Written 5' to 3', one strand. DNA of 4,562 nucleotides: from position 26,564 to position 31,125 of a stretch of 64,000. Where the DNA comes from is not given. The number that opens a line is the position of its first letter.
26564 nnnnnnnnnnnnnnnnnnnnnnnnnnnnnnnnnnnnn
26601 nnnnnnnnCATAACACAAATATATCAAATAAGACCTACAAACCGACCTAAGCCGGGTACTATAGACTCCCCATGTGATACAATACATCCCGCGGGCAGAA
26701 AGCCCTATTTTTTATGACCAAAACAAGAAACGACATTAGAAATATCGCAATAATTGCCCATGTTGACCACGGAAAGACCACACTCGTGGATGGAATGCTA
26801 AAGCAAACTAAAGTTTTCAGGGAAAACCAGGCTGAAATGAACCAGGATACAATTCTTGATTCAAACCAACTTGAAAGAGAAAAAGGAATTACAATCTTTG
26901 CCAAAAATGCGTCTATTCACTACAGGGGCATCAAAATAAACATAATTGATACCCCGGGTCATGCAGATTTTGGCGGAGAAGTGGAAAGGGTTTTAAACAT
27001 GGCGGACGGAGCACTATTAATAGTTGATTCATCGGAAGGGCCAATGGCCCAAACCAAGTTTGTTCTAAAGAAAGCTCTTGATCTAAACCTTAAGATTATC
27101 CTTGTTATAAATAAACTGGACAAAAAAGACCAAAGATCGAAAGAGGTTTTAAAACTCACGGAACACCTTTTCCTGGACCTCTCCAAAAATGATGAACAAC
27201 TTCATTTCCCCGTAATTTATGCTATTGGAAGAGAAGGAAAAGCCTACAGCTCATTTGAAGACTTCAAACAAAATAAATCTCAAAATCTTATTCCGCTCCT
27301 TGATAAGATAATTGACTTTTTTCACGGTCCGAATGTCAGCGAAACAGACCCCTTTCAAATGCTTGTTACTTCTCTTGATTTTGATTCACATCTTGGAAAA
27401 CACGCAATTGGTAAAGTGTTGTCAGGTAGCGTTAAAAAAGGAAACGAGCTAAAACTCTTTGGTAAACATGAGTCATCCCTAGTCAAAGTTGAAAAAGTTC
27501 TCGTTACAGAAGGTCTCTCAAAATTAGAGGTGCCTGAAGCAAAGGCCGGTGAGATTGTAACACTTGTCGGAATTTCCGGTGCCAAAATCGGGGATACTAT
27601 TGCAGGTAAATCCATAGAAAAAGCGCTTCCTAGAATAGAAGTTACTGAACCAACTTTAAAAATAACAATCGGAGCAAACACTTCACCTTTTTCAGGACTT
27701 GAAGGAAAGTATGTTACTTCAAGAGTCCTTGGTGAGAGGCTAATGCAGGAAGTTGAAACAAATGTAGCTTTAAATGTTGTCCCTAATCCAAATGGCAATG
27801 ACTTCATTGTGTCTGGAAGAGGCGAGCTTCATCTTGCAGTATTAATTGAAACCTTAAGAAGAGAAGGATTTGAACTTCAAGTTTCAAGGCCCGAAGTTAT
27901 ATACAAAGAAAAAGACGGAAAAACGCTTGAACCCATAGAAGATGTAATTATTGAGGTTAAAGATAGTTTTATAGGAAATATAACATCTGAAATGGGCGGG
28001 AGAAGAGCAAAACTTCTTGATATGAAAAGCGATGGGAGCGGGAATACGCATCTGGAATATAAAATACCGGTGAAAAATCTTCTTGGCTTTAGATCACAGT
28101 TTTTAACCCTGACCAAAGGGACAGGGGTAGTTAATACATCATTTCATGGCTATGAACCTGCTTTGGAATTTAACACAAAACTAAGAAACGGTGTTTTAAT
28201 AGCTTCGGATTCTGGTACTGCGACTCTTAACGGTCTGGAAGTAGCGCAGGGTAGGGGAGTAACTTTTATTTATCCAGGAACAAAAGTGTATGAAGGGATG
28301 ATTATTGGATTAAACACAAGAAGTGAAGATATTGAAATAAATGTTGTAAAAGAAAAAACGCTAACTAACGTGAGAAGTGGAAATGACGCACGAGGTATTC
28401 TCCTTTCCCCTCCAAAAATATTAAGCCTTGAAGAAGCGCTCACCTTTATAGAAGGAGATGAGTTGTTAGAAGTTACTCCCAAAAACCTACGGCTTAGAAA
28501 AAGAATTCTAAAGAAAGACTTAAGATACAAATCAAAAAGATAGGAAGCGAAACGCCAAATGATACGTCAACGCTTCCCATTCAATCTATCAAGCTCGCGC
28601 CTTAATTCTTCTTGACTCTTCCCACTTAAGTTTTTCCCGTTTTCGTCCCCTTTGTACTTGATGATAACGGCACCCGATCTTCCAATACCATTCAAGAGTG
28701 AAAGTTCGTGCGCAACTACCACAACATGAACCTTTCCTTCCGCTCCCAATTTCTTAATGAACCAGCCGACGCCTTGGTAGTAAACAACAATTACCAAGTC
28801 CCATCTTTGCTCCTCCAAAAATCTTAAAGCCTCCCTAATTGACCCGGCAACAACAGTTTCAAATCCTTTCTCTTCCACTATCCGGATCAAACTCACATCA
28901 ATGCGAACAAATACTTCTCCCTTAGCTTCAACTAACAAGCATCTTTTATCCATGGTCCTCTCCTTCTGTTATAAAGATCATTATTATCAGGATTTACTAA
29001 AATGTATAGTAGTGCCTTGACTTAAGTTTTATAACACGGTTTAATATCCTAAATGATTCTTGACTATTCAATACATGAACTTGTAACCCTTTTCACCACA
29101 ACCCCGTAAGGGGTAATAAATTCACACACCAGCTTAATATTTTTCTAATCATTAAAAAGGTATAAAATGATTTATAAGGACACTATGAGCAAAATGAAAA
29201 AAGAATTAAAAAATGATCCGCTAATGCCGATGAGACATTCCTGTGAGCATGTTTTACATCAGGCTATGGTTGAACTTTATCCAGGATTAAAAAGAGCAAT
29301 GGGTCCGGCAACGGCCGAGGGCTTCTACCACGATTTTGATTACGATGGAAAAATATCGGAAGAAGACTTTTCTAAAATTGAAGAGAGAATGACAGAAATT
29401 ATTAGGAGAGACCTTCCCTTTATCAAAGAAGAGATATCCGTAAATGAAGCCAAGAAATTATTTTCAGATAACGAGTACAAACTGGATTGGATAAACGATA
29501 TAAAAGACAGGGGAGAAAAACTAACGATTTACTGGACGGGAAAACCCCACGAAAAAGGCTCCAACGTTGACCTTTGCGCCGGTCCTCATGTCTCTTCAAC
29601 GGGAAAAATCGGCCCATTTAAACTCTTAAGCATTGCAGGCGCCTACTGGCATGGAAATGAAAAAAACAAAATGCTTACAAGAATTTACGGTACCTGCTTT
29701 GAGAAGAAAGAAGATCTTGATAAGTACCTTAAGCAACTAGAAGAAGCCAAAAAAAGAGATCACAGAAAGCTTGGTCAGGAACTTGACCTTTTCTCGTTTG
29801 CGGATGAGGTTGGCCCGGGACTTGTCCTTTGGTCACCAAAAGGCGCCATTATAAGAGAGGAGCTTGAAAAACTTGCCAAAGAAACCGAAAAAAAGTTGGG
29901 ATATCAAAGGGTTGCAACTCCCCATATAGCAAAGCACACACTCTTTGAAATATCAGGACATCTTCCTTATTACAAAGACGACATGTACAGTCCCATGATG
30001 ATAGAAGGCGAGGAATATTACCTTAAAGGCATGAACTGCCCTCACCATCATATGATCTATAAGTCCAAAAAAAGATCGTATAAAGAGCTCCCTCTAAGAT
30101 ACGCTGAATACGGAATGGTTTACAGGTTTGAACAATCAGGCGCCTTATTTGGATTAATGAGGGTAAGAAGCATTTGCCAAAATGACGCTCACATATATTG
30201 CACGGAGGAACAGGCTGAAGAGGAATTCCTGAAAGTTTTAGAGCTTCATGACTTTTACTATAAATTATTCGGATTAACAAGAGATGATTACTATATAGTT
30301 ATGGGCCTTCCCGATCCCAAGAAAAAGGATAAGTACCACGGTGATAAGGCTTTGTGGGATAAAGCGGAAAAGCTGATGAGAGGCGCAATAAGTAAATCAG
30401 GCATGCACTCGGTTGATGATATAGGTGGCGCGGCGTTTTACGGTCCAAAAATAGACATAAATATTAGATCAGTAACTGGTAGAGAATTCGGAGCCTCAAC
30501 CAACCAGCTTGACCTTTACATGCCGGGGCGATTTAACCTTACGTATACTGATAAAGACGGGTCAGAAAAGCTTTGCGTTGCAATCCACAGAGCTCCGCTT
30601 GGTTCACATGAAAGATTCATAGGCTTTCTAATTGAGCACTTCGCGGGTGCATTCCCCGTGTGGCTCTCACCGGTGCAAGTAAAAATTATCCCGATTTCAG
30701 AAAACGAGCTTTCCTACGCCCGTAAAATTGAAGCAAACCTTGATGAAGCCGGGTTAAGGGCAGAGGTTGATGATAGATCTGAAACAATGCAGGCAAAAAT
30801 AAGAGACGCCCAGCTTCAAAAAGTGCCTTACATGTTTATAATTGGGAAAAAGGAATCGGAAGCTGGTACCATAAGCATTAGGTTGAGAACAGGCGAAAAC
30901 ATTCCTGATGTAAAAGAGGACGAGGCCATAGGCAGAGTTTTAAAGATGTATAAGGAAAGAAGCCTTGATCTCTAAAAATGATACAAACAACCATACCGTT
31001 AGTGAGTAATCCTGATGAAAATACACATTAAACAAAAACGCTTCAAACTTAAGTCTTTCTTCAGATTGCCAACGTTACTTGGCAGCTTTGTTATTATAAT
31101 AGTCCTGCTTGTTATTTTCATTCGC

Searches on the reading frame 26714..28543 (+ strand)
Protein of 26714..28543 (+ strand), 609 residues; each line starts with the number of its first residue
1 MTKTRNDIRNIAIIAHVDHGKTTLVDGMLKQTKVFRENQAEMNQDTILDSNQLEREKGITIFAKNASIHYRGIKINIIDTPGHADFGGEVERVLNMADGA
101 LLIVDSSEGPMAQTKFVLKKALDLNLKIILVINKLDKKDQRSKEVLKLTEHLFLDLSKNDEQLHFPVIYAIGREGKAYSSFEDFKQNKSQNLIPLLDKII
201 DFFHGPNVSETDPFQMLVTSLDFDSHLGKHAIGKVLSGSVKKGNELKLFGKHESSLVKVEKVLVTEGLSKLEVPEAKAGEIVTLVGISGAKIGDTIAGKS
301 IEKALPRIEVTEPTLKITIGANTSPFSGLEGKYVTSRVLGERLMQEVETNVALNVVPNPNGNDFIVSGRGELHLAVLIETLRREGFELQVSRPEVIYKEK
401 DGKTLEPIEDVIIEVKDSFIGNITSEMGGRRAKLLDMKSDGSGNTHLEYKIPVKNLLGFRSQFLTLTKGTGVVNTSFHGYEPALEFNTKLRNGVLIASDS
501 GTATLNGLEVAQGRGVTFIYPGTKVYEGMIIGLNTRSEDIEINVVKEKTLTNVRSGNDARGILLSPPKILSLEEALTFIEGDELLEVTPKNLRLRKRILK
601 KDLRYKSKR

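Call 4: search_protein_families(library=pfam, proteins=[window:26714-28543:+], max_evalue=0.01)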
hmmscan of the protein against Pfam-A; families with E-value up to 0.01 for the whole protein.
window:26714-28543:+ (609 aa): 10 families
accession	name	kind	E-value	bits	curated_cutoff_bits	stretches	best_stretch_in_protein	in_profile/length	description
PF00009.33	GTP_EFTU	-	3.9e-53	180.3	26.5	1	7-201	2-184/188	Elongation factor Tu GTP binding domain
PF21018.2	BipA_C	-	1.3e-37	128.4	23.8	1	492-600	1-109/110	TypA/BipA C-terminal domain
PF00679.30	EFG_C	-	3.5e-22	78.7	27.9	1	404-483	2-81/89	Elongation factor G C-terminus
PF03144.31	GTP_EFTU_D2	-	2.1e-09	38.1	30.3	1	228-297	1-73/73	Elongation factor Tu domain 2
PF14492.12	EFG_III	-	9.3e-07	29.3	27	1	339-389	21-72/75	Elongation Factor G, domain III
PF22042.2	EF-G_D2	-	9.3e-07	29.3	27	1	213-296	1-81/84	Elongation factor G domain 2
PF01926.29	MMR_HSR1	-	2.6e-06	28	21.9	1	12-134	3-113/113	50S ribosome-binding GTPase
PF00735.24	Septin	-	0.00066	19.5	26.2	1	11-86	7-75/280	Septin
PF00071.28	Ras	-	0.0025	17.9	21.6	1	58-142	33-121/162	Ras family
PF02421.24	FeoB_N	-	0.0036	17.3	27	0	58-178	32-149/156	Ferrous iron transport protein B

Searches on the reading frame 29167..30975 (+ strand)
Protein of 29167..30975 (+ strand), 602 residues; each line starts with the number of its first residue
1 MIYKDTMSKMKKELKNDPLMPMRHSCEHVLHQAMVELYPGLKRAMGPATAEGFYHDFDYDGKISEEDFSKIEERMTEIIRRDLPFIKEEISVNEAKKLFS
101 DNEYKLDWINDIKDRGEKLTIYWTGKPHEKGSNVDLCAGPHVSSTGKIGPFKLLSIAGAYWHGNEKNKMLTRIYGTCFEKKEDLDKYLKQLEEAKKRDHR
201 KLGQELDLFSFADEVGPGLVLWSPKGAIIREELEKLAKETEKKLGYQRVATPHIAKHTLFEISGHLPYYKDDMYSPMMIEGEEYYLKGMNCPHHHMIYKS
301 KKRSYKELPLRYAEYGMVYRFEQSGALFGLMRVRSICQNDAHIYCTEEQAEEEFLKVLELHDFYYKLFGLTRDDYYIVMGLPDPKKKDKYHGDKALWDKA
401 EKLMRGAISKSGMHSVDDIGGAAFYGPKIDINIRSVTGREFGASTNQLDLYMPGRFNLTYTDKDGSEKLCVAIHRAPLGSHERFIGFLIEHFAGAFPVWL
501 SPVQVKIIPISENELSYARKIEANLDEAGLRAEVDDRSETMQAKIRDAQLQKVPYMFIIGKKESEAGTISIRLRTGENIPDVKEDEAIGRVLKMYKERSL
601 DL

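Call 4: search_protein_families(library=pfam, proteins=[window:29167-30975:+], max_evalue=0.01)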
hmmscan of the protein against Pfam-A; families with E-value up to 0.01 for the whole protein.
window:29167-30975:+ (602 aa): 3 families
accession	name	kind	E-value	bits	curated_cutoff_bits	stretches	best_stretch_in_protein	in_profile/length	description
PF00587.30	tRNA-synt_2b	-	2.5e-33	116.1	29.3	1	281-492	8-179/179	tRNA synthetase class II core domain (G, H, P, S and T)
PF03129.25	HGTP_anticodon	-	1.3e-21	77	21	1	504-593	1-93/94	Anticodon binding domain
PF07973.19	tRNA_SAD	-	3.6e-14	52.9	24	1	133-174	10-44/44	Threonyl and Alanyl tRNA synthetase second additional domain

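Call 12: find_related_loci(query=window:29167-30975:+, collection=genome_contigs, flank=10000)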
Query window:29167-30975:+ (602 aa) in genome_contigs; peptide patterns used: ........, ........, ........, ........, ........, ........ (x = any residue, [..] = any of these).
599 stretches matched a pattern (row limit reached: there are more); 551 encode a relative of the query (tblastn E <= 1e-3); the best 80 are kept; 80 distinct loci.
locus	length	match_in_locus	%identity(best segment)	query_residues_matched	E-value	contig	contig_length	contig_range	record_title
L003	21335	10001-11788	76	7-602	0e+0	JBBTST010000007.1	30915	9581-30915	MAG: Patescibacteria group bacterium isolate H41-bin102_1 H41_bin102_1_000000000007, whole genome shotgun sequence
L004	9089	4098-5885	73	7-602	0e+0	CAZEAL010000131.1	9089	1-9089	MAG TPA_asm: uncultured Candidatus Saccharibacteria bacterium isolate binchicken_co169_150 genome assembly, contig: k99_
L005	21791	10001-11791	71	6-602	0e+0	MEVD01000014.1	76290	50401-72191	MAG: candidate division WWE3 bacterium RIFCSPHIGHO2_02_FULL_38_14 rifcsphigho2_02_scaffold_386, whole genome shotgun seq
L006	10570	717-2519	67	2-602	0e+0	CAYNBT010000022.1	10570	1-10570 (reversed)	MAG TPA_asm: uncultured Candidatus Saccharibacteria bacterium isolate SRP342105_co1_255 genome assembly, contig: NODE_86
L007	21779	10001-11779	71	10-602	0e+0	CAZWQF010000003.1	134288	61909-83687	MAG TPA_asm: uncultured Candidatus Saccharibacteria bacterium isolate SRP286056_co1_672 genome assembly, contig: NODE_91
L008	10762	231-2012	67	9-602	0e+0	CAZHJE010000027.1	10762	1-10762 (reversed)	MAG TPA_asm: uncultured Candidatus Saccharibacteria bacterium isolate SRP329715_co1_402 genome assembly, contig: NODE_94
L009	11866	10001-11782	64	9-602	0e+0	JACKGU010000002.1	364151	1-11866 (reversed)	MAG: Candidatus Nomurabacteria bacterium isolate HK-STAS-PATE-46 HK-STAS-PATE-46_2, whole genome shotgun sequence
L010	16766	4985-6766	63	9-602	0e+0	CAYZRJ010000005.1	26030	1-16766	MAG TPA_asm: uncultured Candidatus Saccharibacteria bacterium isolate SRP062349_co1_296 genome assembly, contig: NODE_22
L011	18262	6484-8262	64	8-602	0e+0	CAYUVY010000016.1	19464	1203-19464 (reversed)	MAG TPA_asm: uncultured Gammaproteobacteria bacterium isolate SRP298887_co1_124 genome assembly, contig: NODE_2638_lengt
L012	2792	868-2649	64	9-602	0e+0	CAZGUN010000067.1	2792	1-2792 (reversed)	MAG TPA_asm: uncultured Candidatus Saccharibacteria bacterium isolate SRP136066_co1_184 genome assembly, contig: NODE_77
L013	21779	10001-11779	62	1-591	0e+0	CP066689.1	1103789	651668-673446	MAG: Candidatus Roizmanbacteria bacterium isolate NC_groundwater_538_Ag_S-0.1um_35_236 chromosome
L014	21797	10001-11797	61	6-602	0e+0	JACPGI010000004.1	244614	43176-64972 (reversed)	MAG: candidate division WWE3 bacterium isolate NC_groundwater_383_Ag_B-0.1um_36_13 GD18-4_B1_scaffold_483121, whole geno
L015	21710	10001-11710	61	2-578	0e+0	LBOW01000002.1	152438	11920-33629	MAG: Candidatus Woesebacteria bacterium GW2011_GWB1_33_22 UR35_C0002, whole genome shotgun sequence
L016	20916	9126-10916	59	5-600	0e+0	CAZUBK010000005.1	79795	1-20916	MAG TPA_asm: uncultured Pseudomonadales bacterium isolate binchicken_co227_1206 genome assembly, contig: NODE_605_length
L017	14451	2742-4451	60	2-579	0e+0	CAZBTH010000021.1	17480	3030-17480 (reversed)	MAG TPA_asm: uncultured Gammaproteobacteria bacterium isolate SRP062349_co2_276 genome assembly, contig: NODE_1756_lengt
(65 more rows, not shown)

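Call 38: find_encoding_contigs(protein=window:29167-30975:+, flank=8000, max_places=10)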
Protein window:29167-30975:+ (602 aa): 18 contigs read that carry it; 10 places shown.
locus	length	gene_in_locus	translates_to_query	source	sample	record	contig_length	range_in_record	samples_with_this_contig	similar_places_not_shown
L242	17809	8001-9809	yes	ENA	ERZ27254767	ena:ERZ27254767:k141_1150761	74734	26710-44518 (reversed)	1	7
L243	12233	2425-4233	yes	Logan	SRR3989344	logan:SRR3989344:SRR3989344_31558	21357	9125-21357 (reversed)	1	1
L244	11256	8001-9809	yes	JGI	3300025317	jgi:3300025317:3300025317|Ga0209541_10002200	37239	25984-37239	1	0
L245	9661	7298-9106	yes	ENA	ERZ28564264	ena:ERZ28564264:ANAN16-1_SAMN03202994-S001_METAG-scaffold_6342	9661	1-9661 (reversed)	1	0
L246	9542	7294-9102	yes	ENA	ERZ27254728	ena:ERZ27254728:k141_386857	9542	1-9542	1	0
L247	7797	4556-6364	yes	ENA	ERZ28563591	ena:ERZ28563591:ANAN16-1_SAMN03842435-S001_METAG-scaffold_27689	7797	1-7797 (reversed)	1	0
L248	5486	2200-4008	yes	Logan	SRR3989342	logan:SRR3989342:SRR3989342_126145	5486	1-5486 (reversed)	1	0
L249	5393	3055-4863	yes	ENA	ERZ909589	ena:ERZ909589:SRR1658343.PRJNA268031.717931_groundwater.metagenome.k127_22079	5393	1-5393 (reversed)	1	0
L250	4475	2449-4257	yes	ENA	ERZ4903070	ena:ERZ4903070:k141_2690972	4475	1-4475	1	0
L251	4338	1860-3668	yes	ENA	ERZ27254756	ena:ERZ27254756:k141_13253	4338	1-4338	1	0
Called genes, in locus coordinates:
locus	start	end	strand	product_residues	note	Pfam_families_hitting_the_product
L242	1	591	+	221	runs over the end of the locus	PF01694:Rhomboid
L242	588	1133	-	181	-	-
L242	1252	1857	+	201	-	-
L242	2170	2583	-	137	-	-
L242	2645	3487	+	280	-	PF05697:Trigger_N, PF05698:Trigger_C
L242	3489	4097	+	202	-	PF00574:CLP_protease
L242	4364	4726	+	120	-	-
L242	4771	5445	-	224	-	PF01509:TruB_N, PF16198:TruB_C_2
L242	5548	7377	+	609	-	PF00009:GTP_EFTU, PF01926:MMR_HSR1 (faint), PF03144:GTP_EFTU_D2, PF22042:EF-G_D2 (weak), PF14492:EFG_III (weak), PF00679:EFG_C, PF21018:BipA_C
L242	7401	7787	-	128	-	-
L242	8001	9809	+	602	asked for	PF07973:tRNA_SAD, PF00587:tRNA-synt_2b, PF03129:HGTP_anticodon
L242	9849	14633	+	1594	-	PF00354:Pentaxin (faint), PF13385:Laminin_G_3, PF00054:Laminin_G_1 (faint), PF02210:Laminin_G_2 (faint), PF13385:Laminin_G_3, PF07953:Toxin_R_bind_N (weak), PF13385:Laminin_G_3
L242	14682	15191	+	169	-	PF05198:IF3_N, PF00707:IF3_C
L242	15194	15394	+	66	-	PF01632:Ribosomal_L35p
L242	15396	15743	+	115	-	PF00453:Ribosomal_L20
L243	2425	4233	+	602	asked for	PF07973:tRNA_SAD, PF00587:tRNA-synt_2b, PF03129:HGTP_anticodon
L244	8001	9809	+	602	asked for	PF07973:tRNA_SAD, PF00587:tRNA-synt_2b, PF03129:HGTP_anticodon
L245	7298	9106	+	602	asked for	PF07973:tRNA_SAD, PF00587:tRNA-synt_2b, PF03129:HGTP_anticodon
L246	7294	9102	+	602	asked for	PF07973:tRNA_SAD, PF00587:tRNA-synt_2b, PF03129:HGTP_anticodon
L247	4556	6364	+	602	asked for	PF07973:tRNA_SAD, PF00587:tRNA-synt_2b, PF03129:HGTP_anticodon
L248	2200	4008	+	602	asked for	PF07973:tRNA_SAD, PF00587:tRNA-synt_2b, PF03129:HGTP_anticodon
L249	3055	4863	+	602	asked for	PF07973:tRNA_SAD, PF00587:tRNA-synt_2b, PF03129:HGTP_anticodon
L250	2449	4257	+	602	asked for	PF07973:tRNA_SAD, PF00587:tRNA-synt_2b, PF03129:HGTP_anticodon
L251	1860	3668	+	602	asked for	PF07973:tRNA_SAD, PF00587:tRNA-synt_2b, PF03129:HGTP_anticodon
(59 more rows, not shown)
